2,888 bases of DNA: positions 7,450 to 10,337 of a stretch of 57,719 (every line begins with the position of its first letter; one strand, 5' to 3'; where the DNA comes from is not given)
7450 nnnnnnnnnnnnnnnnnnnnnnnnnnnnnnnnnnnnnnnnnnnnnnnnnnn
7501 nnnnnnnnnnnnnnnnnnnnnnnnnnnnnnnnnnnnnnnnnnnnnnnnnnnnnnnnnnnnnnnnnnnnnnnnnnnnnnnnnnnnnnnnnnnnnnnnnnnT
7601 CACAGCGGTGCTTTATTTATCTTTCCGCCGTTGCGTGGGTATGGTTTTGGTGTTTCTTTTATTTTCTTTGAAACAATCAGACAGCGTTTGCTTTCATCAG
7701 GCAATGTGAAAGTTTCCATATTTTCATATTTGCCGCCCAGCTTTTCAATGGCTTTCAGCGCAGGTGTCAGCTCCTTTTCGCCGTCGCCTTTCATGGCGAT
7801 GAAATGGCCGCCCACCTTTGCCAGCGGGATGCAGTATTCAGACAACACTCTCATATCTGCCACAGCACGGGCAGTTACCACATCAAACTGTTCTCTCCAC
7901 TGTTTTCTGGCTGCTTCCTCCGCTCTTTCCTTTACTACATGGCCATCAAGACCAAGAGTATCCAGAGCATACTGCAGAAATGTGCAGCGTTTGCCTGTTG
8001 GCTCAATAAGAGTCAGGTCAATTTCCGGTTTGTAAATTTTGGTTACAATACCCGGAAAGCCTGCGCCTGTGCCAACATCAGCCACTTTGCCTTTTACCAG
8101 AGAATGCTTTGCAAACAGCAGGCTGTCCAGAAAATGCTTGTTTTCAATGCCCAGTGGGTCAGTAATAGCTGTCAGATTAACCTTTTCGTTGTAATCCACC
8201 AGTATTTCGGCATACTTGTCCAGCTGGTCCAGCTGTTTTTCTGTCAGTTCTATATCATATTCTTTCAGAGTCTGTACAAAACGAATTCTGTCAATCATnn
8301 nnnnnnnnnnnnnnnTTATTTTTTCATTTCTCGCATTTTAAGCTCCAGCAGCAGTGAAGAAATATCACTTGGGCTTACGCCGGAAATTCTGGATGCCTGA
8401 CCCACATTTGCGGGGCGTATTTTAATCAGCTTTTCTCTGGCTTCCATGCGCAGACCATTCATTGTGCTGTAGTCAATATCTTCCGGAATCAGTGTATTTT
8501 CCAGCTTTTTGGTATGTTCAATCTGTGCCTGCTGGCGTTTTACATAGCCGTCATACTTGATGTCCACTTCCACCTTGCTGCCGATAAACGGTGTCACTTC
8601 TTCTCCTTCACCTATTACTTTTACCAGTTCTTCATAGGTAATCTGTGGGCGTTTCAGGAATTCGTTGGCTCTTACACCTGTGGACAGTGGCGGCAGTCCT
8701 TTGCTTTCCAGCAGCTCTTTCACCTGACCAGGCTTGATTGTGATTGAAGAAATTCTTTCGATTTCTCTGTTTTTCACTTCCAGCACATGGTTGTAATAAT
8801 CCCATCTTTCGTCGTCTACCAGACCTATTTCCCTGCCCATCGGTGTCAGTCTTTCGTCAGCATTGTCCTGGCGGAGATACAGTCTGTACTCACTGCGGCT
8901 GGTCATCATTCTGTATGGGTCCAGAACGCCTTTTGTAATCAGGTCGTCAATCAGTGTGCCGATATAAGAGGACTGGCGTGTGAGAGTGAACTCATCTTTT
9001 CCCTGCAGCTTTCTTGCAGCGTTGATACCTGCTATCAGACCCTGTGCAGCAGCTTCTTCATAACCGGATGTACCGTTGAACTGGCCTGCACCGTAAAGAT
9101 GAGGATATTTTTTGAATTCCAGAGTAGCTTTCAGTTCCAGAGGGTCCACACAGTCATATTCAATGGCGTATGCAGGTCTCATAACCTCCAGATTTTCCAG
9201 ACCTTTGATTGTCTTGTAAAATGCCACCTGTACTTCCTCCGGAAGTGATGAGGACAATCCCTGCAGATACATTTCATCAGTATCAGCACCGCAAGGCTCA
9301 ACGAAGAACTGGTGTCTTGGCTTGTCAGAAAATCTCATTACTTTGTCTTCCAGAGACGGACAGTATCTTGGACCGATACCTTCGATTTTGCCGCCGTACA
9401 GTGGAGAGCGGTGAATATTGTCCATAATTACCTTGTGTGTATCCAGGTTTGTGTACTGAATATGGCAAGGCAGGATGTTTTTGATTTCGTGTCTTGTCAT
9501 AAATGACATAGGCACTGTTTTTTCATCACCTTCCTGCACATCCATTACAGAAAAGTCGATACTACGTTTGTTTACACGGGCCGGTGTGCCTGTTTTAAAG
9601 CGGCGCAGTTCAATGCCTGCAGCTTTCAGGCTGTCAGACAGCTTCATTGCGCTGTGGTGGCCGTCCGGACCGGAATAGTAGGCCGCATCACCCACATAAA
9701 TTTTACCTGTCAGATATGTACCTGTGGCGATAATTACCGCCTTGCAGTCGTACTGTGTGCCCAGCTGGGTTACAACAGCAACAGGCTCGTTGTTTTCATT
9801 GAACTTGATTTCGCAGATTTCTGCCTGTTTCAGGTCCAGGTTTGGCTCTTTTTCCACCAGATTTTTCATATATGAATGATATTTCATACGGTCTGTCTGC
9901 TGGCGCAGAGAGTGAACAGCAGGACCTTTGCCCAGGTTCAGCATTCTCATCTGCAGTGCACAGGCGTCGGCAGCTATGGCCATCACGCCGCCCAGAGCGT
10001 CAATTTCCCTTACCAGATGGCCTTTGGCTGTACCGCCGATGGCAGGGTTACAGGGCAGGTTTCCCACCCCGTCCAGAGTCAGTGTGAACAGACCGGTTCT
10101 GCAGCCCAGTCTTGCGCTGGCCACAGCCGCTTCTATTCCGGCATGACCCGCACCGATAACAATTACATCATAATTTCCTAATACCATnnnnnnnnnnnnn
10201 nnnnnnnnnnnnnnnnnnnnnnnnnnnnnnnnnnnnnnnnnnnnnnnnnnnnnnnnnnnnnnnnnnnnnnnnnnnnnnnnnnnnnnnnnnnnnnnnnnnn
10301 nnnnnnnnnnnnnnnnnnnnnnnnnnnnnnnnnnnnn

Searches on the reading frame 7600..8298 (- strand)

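Call 66: search_protein_families(library=pfam, proteins=[window:7600-8298:-], max_evalue=0.00001)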
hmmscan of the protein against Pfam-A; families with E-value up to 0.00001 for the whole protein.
window:7600-8298:- (232 aa): 1 family
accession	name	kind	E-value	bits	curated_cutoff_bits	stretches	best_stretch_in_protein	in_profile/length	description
PF02527.21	GidB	-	5.2e-47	160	27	1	22-197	1-176/184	rRNA small subunit methyltransferase G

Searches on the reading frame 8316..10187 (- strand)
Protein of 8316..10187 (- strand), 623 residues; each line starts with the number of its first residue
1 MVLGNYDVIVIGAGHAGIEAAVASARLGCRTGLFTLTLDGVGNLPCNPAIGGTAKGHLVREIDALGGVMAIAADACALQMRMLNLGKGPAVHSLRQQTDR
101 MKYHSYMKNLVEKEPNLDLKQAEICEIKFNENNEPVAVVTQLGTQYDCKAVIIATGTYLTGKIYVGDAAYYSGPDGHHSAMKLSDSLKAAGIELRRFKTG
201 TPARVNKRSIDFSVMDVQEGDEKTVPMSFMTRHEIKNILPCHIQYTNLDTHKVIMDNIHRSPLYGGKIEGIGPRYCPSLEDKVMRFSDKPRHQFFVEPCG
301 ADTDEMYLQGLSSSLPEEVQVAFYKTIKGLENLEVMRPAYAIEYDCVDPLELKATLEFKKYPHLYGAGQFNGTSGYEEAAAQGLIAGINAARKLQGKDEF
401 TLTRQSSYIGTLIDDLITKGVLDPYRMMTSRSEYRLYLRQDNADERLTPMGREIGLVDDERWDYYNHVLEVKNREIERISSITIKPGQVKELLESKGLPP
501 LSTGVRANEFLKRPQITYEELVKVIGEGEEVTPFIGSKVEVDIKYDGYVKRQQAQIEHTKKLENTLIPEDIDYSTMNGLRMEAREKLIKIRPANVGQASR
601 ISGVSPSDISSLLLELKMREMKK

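Call 66: search_protein_families(library=pfam, proteins=[window:8316-10187:-], max_evalue=0.00001)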
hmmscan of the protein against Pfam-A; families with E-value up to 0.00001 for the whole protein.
window:8316-10187:- (623 aa): 6 families
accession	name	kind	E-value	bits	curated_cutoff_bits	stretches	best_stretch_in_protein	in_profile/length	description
PF01134.28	GIDA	-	1.6e-156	521.7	22.1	1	7-398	1-391/391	Glucose inhibited division protein A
PF13932.14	SAM_GIDA_C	-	1.7e-25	89.1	27.1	1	558-613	2-57/57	tRNA modifying enzyme MnmG/GidA C-terminal helical bundle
PF21680.2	GIDA_C_1st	-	3.5e-20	73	24.7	1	459-553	1-96/96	tRNA modifying enzyme MnmG/GidA C-terminal helical domain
PF07992.20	Pyr_redox_2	-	8.3e-07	29.1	26.1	1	6-157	1-109/291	Pyridine nucleotide-disulphide oxidoreductase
PF13738.12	Pyr_redox_3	-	3.7e-06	26.8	30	0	86-158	66-135/305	Pyridine nucleotide-disulphide oxidoreductase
PF12831.13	FAD_oxidored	-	8.2e-06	25.8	27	0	7-203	1-182/416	FAD dependent oxidoreductase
